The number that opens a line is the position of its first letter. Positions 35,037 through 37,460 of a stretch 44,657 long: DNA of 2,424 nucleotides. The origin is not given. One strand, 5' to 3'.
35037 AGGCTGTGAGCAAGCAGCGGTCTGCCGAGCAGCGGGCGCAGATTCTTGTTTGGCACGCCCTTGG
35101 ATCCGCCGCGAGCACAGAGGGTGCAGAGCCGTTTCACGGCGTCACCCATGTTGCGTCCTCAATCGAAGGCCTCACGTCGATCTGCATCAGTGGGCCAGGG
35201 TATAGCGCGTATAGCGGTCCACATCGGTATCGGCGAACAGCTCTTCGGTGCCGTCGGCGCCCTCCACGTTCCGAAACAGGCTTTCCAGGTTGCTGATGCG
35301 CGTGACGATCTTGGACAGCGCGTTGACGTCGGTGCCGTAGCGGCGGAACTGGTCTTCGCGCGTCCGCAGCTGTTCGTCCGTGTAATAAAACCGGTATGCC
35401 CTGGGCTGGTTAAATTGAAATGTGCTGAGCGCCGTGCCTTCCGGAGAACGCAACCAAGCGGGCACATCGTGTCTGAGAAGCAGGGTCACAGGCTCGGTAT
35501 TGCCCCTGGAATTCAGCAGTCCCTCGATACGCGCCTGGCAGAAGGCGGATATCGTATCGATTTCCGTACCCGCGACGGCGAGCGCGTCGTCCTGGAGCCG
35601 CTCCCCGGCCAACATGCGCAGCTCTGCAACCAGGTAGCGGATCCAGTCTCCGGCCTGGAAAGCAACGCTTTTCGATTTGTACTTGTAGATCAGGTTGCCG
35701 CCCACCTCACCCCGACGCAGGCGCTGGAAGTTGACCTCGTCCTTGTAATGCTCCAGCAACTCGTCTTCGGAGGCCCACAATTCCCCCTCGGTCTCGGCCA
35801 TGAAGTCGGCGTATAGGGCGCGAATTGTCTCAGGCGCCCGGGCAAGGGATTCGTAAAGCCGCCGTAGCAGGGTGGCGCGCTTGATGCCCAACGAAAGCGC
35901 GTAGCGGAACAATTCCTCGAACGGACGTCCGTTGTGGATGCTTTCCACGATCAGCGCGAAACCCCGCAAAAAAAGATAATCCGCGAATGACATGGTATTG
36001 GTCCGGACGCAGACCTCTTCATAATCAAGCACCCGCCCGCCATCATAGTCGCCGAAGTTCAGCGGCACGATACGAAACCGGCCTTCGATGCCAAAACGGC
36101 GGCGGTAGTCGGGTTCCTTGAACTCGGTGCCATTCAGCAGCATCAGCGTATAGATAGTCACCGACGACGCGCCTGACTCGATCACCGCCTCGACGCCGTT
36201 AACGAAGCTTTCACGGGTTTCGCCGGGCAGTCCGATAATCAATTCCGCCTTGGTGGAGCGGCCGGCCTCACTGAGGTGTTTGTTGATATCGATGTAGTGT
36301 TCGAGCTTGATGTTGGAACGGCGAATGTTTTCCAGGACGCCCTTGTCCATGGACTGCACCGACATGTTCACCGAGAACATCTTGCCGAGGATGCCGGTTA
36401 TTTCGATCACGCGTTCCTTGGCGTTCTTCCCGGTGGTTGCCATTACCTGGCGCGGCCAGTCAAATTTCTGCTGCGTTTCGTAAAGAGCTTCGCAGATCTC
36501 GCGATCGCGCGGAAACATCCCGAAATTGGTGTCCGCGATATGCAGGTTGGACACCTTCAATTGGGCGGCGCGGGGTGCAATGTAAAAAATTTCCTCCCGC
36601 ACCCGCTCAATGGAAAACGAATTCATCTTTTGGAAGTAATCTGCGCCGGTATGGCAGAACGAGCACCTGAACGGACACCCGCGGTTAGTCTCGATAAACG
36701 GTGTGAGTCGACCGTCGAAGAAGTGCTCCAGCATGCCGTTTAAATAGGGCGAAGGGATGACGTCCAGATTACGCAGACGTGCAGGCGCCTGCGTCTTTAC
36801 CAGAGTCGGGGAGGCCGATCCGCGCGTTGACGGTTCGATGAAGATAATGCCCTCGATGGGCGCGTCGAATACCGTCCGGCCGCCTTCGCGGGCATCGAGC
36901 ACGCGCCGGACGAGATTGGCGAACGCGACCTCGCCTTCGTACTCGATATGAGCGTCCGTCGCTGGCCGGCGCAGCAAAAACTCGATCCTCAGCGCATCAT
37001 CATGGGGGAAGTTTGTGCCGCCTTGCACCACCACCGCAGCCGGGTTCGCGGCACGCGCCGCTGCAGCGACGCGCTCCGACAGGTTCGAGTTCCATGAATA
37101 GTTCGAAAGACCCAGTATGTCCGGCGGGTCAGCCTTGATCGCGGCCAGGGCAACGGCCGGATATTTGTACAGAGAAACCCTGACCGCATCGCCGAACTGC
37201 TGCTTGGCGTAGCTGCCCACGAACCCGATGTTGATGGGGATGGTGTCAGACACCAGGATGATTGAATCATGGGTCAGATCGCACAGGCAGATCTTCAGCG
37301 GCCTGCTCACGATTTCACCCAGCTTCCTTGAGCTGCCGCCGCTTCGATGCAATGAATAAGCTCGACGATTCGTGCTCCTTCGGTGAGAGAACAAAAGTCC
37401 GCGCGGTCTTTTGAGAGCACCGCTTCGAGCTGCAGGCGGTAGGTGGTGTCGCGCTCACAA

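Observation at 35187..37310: Third B12-radical SAM enzyme translationally coupled inside the legionaminic acid operon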

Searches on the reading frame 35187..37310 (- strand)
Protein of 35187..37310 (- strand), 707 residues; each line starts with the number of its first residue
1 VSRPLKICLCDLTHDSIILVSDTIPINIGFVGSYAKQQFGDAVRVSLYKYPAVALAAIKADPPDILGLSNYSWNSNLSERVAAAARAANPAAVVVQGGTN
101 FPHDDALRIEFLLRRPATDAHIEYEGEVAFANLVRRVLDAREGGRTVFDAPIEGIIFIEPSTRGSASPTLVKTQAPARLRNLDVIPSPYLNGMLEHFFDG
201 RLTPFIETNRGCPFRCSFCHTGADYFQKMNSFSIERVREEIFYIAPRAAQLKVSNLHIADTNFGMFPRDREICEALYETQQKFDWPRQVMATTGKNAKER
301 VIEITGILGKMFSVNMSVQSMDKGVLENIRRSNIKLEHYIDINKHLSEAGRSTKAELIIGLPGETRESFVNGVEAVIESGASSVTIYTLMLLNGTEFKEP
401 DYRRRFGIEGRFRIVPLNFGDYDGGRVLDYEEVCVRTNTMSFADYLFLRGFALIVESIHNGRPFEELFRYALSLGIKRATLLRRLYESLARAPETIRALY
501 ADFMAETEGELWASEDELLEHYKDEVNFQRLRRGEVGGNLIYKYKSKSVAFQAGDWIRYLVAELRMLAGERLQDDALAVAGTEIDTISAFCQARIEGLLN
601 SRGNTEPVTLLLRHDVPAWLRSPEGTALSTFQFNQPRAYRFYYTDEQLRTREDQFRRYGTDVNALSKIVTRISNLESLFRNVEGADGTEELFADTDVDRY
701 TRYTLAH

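Call 6: search_protein_families(library=pfam, proteins=[window:35187-37310:-], max_evalue=0.001)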
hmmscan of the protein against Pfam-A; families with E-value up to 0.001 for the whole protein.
window:35187-37310:- (707 aa): 2 families
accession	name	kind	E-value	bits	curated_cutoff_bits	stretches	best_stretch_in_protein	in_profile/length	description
PF04055.27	Radical_SAM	-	6.3e-15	56.2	29.5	1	207-371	2-161/166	Radical SAM superfamily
PF02310.24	B12-binding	-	5.8e-06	26.6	32.1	1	22-133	11-120/121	B12 binding domain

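Call 7: search_protein_families(library=ncbifam, proteins=[window:35187-37310:-], max_evalue=0.001)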
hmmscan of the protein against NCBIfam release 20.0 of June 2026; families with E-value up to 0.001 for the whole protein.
window:35187-37310:- (707 aa): 26 families (the best 25 are shown)
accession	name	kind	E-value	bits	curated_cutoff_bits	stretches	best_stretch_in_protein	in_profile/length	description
NF033712.0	B12_rSAM_KedN5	subfamily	1e-65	222.2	700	1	39-493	33-469/624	KedN5 family methylcobalamin-dependent radical SAM C-methyltransferase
TIGR04013.1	B12_SAM_MJ_1487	hypoth_equivalog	5e-13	48.6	251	2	69-239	47-187/382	TIGR04013 family B12-binding domain/radical SAM domain-containing protein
NF038361.1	rSAM_Sden_1168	equivalog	9.2e-13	47.6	575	1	205-399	284-471/560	Sden_1168 family B12-binding radical SAM P-methyltransferase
TIGR04479.1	bcpD_PhpK_rSAM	subfamily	5.7e-12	44.8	600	1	206-376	244-406/504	PhpK family radical SAM P-methyltransferase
NF050148.1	rSAM_ApyD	equivalog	6e-12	44.7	750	1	53-367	65-354/645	RiPP biosynthesis radical SAM protein ApyD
TIGR00089.1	TIGR00089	subfamily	1.2e-10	40.8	251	1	200-388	137-327/429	MiaB/RimO family radical SAM methylthiotransferase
TIGR03471.1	HpnJ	equivalog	7.1e-10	38.3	577.6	1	204-386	196-372/472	hopanoid biosynthesis associated radical SAM protein HpnJ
TIGR01212.1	TIGR01212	equivalog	3.2e-09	36.3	180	1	312-399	139-225/302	tRNA modification radical SAM protein MnmL/YtqA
TIGR02026.1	BchE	equivalog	3.4e-08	32.8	481.35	1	58-376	59-362/497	magnesium-protoporphyrin IX monomethyl ester anaerobic oxidative cyclase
NF033070.1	rSAM_AprD4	equivalog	4.1e-08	32.5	500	1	206-384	199-371/456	AprD4 family radical SAM diol-dehydratase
TIGR03975.1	rSAM_ocin_1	subfamily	4.1e-08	32.2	281.85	1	45-369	111-420/606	RiPP maturation radical SAM C-methyltransferase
TIGR04072.2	rSAM_ladder_B12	equivalog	5.4e-08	31.9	360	1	161-397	140-368/443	lipid biosynthesis B12-binding/radical SAM protein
TIGR01579.1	MiaB-like-C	equivalog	1.3e-06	27.9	357.05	1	198-387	135-326/416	tRNA (N(6)-L-threonylcarbamoyladenosine(37)-C(2))-methylthiotransferase MtaB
TIGR03994.1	rSAM_HemZ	equivalog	2.8e-06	26.7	321.4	1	212-398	94-285/401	coproporphyrinogen dehydrogenase HemZ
TIGR04367.1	HpnR_B12_rSAM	equivalog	3.8e-06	25.7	650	1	60-245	58-228/490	hopanoid C-3 methylase HpnR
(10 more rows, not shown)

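Call 10: find_homologous_proteins(query=window:35190-37310:-, max_evalue=1e-10)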
Query window:35190-37310:- (707 aa): 2062 proteins with E <= 1e-10 among 8000 candidates; the best 120 are listed.
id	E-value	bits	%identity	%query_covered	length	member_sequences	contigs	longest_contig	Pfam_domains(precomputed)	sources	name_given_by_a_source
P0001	0.0e+0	1608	100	100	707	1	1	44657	PF04055.28,PF02310.25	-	-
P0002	0.0e+0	1395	85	100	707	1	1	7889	PF04055.28,PF02310.25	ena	-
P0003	0.0e+0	1244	87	88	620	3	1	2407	PF04055.28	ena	-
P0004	0.0e+0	1239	75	100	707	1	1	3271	PF04055.28,PF02310.25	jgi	jgi:radical SAM superfamily enzyme YgiQ (UPF0313 family)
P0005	0.0e+0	1175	72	100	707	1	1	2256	PF04055.28,PF02310.25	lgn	-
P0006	0.0e+0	1089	65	100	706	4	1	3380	PF04055.28,PF02310.25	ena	-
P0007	0.0e+0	1040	64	100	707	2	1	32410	PF04055.28,PF02310.25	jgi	jgi:radical SAM superfamily enzyme YgiQ (UPF0313 family)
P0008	0.0e+0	1028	62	100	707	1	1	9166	PF04055.28,PF02310.25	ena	-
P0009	0.0e+0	1016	62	99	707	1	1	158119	PF04055.28,PF02310.25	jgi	jgi:radical SAM superfamily enzyme YgiQ (UPF0313 family)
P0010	0.0e+0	1016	62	100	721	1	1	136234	PF04055.28,PF02310.25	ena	-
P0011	0.0e+0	1015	63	100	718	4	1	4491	PF04055.28,PF02310.25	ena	-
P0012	0.0e+0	1011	61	99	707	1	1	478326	PF04055.28,PF02310.25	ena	-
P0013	7.6e-298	1008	62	99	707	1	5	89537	PF04055.28,PF02310.25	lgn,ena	-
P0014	1.5e-297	1007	61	100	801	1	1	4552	PF04055.28,PF02310.25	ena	-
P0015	3.9e-296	1002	61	99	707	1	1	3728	PF04055.28,PF02310.25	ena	-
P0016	4.2e-296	1002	62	99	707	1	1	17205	PF04055.28,PF02310.25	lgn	-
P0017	7.3e-295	998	60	100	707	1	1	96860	PF04055.28,PF02310.25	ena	-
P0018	1.2e-294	997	62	100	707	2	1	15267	PF04055.28,PF02310.25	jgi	jgi:radical SAM superfamily enzyme YgiQ (UPF0313 family)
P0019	4.0e-294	995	61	100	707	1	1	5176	PF04055.28,PF02310.25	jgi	jgi:radical SAM superfamily enzyme YgiQ (UPF0313 family)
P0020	2.2e-292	990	61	100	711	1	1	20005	PF04055.28,PF02310.25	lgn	-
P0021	1.1e-291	987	61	100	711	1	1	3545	PF04055.28,PF02310.25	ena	-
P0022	5.4e-291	985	61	100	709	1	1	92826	PF04055.28,PF02310.25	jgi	jgi:radical SAM superfamily enzyme YgiQ (UPF0313 family)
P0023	9.7e-291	984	61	100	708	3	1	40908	PF04055.28,PF02310.25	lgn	-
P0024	2.7e-290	983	61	97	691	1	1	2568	PF04055.28,PF02310.25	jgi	jgi:radical SAM superfamily enzyme YgiQ (UPF0313 family)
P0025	5.8e-290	982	59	99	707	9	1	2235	PF04055.28,PF02310.25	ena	-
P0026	2.0e-289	980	60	99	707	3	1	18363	PF04055.28,PF02310.25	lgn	-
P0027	1.1e-288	977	58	100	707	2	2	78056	PF04055.28,PF02310.25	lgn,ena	-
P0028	1.4e-288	977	59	99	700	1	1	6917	PF04055.28,PF02310.25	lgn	-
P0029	3.7e-288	976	60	100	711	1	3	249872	PF04055.28,PF02310.25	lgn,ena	-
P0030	3.8e-287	972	59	100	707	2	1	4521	PF04055.28,PF02310.25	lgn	-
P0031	4.0e-287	972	58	100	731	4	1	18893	PF04055.28,PF02310.25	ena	-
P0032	1.3e-286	970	61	99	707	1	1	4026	PF04055.28,PF02310.25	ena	-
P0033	2.9e-286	969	59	99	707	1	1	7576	PF04055.28,PF02310.25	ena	-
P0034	2.0e-283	960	59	100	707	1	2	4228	PF04055.28,PF02310.25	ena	-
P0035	1.8e-282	957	59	100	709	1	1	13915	PF04055.28,PF02310.25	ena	-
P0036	1.9e-282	957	59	100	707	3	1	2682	PF04055.28,PF02310.25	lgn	-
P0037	2.3e-282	956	59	100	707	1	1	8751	PF04055.28,PF02310.25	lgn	-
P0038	9.0e-282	955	60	100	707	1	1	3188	PF04055.28,PF02310.25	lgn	-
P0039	3.8e-281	952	61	97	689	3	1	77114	PF04055.28,PF02310.25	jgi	-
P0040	4.9e-281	952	60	99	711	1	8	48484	PF04055.28,PF02310.25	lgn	-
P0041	5.4e-281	952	59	100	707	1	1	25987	PF04055.28,PF02310.25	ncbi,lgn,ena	-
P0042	6.8e-280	948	59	99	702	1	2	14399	PF04055.28,PF02310.25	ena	-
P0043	6.4e-279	945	59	100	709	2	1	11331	PF04055.28,PF02310.25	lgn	-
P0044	3.6e-278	943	58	100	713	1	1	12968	PF04055.28,PF02310.25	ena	-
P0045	4.3e-278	942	58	100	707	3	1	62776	PF04055.28,PF02310.25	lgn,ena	-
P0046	2.5e-276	937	58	99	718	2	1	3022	PF04055.28,PF02310.25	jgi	jgi:radical SAM superfamily enzyme YgiQ (UPF0313 family)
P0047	3.1e-276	936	89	64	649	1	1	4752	PF04055.28,PF12697.14,PF00561.27,PF12146.16,PF02310.25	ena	-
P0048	4.3e-276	936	58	100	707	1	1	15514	PF04055.28,PF02310.25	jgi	jgi:radical SAM superfamily enzyme YgiQ (UPF0313 family)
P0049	1.0e-275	934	56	100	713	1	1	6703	PF04055.28,PF02310.25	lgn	-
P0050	1.4e-275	934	58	100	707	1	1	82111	PF04055.28,PF02310.25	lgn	-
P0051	1.2e-274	931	58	100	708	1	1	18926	PF04055.28,PF02310.25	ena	-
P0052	1.4e-274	931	57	100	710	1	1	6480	PF04055.28,PF02310.25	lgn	-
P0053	3.1e-274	930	57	100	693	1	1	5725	PF04055.28,PF02310.25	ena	-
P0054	3.8e-274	929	58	100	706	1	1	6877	PF04055.28,PF02310.25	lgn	-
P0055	8.5e-274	928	58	100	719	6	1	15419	PF04055.28,PF02310.25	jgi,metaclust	metaclust:\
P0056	1.5e-273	927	57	100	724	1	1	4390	PF04055.28,PF02310.25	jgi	jgi:hypothetical protein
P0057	4.2e-273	926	58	99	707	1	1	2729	PF04055.28,PF02310.25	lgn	-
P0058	1.8e-272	924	56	100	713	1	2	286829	PF04055.28,PF02310.25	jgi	jgi:radical SAM superfamily enzyme YgiQ (UPF0313 family)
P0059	4.4e-272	923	57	100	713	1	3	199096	PF04055.28,PF02310.25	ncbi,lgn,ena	-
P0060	6.4e-272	922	58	98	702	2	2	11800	PF04055.28,PF02310.25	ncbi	-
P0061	7.7e-272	922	58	99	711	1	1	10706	PF04055.28,PF02310.25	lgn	-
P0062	1.5e-271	921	56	100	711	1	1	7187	PF04055.28,PF02310.25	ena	-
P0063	1.7e-271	921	57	100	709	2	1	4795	PF04055.28,PF02310.25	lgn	-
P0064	7.0e-271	919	57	99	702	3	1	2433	PF04055.28,PF02310.25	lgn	-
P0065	7.7e-271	918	57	100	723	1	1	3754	PF04055.28,PF02310.25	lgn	-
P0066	1.6e-270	917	58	99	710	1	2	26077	PF04055.28,PF02310.25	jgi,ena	-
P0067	6.8e-270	915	57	100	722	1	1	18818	PF04055.28,PF02310.25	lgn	-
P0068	2.7e-269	913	58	96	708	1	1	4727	PF04055.28,PF02310.25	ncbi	-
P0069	2.5e-268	910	58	99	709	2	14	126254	PF04055.28,PF02310.25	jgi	jgi:radical SAM superfamily enzyme YgiQ (UPF0313 family)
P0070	3.2e-268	910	55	99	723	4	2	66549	PF04055.28,PF02310.25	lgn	-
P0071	4.5e-268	909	56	99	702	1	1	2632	PF04055.28,PF02310.25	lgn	-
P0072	1.2e-267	908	55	100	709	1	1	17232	PF04055.28,PF02310.25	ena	-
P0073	1.2e-267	908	58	100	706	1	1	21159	PF04055.28,PF02310.25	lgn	-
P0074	3.1e-267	906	55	100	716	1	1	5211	PF04055.28,PF02310.25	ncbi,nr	ncbi:radical SAM protein [SAR202 cluster bacterium AD-802-F09_MRT_200m]|nr:radical SAM protein [SAR2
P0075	3.6e-267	906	58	100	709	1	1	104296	PF04055.28,PF02310.25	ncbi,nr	ncbi:MAG: radical SAM protein [Elusimicrobia bacterium]|nr:radical SAM protein [Elusimicrobiota bact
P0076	4.8e-267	906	57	100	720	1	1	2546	PF04055.28,PF02310.25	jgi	jgi:radical SAM superfamily enzyme YgiQ (UPF0313 family)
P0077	7.3e-267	905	56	100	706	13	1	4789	PF04055.28,PF02310.25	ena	-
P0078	7.9e-267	905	56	99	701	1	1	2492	PF04055.28,PF02310.25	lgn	-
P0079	6.0e-266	902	57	100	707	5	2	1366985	PF04055.28,PF02310.25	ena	-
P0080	7.4e-266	902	56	100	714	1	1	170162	PF04055.28,PF02310.25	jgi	jgi:radical SAM superfamily enzyme YgiQ (UPF0313 family)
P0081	1.4e-265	901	57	99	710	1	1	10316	PF04055.28,PF02310.25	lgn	-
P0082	1.6e-265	901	55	100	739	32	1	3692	PF04055.28,PF02310.25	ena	-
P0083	1.7e-265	901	57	100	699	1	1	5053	PF04055.28,PF02310.25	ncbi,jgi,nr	ncbi:MAG: radical SAM protein [Rhodospirillales bacterium]|nr:radical SAM protein [Rhodospirillales 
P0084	1.9e-265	901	56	100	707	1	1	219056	PF04055.28,PF02310.25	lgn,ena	-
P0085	2.1e-265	900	55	100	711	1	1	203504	PF04055.28,PF02310.25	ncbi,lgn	ncbi:MAG: radical SAM protein [Nitrospinota bacterium]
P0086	6.5e-265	899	55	100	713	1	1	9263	PF04055.28,PF02310.25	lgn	-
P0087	7.4e-265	899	56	100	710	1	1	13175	PF04055.28,PF02310.25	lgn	-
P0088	9.5e-265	898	55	100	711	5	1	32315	PF04055.28,PF02310.25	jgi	jgi:radical SAM superfamily enzyme YgiQ (UPF0313 family)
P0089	1.6e-264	897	55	100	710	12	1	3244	PF04055.28,PF02310.25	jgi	-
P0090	3.1e-264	897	57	99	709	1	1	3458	PF04055.28,PF02310.25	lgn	-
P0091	3.8e-264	896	56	100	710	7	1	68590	PF04055.28,PF02310.25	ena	-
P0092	5.9e-264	896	54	100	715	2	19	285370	PF04055.28,PF02310.25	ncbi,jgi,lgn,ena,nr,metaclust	ncbi:MAG: hypothetical protein A3G32_04240 [Deltaproteobacteria bacterium RIFCSPLOWO2_12_FULL_40_28]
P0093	9.0e-264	895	55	100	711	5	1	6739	PF04055.28,PF02310.25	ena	-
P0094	1.2e-263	895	56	99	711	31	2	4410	PF04055.28,PF02310.25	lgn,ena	-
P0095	1.5e-263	894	56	100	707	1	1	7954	PF04055.28,PF02310.25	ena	-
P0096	1.8e-263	894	55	99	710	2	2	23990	PF04055.28,PF02310.25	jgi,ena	-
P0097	2.2e-263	894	55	100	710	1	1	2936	PF04055.28,PF02310.25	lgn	-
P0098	2.4e-263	894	55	100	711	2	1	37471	PF04055.28,PF02310.25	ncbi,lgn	-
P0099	5.0e-263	893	54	100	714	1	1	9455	PF04055.28,PF02310.25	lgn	-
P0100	1.1e-262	891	56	100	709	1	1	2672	PF04055.28,PF02310.25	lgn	-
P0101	9.6e-262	888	54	99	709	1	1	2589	PF04055.28,PF02310.25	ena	-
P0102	1.0e-261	888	56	100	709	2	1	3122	PF04055.28,PF02310.25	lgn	-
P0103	1.3e-261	888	56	97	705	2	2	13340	PF04055.28,PF02310.25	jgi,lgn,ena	-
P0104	1.5e-261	888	55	99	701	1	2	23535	PF04055.28,PF02310.25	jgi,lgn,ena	-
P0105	5.7e-261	886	55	100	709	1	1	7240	PF04055.28,PF02310.25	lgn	-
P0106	8.9e-261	885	54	99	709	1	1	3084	PF04055.28,PF02310.25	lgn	-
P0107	2.5e-260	884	54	99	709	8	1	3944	PF04055.28,PF02310.25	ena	-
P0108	8.7e-260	882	55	100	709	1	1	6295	PF04055.28,PF02310.25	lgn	-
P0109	1.6e-259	881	55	99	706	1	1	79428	PF04055.28,PF02310.25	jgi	jgi:radical SAM superfamily enzyme YgiQ (UPF0313 family)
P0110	3.7e-259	880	53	100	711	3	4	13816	PF04055.28,PF02310.25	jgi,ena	-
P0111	3.8e-259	880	52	100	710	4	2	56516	PF04055.28,PF02310.25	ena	-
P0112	4.9e-259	879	55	97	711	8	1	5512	PF04055.28,PF02310.25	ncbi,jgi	jgi:radical SAM superfamily enzyme YgiQ (UPF0313 family)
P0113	6.1e-259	879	55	100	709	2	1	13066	PF04055.28,PF02310.25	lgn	-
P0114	1.8e-258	878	53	100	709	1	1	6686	PF04055.28,PF02310.25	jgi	jgi:radical SAM superfamily enzyme YgiQ (UPF0313 family)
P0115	1.8e-258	878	54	100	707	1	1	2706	PF04055.28,PF02310.25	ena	-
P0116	6.2e-258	876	56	100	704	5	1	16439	PF04055.28,PF02310.25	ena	-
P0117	8.2e-258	875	53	99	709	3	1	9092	PF04055.28,PF02310.25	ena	-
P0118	8.2e-258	875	57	96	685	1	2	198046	PF04055.28,PF02310.25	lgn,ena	-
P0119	8.7e-258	875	54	100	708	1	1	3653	PF04055.28,PF02310.25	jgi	-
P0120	1.1e-257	875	56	97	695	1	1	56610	PF04055.28,PF02310.25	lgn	-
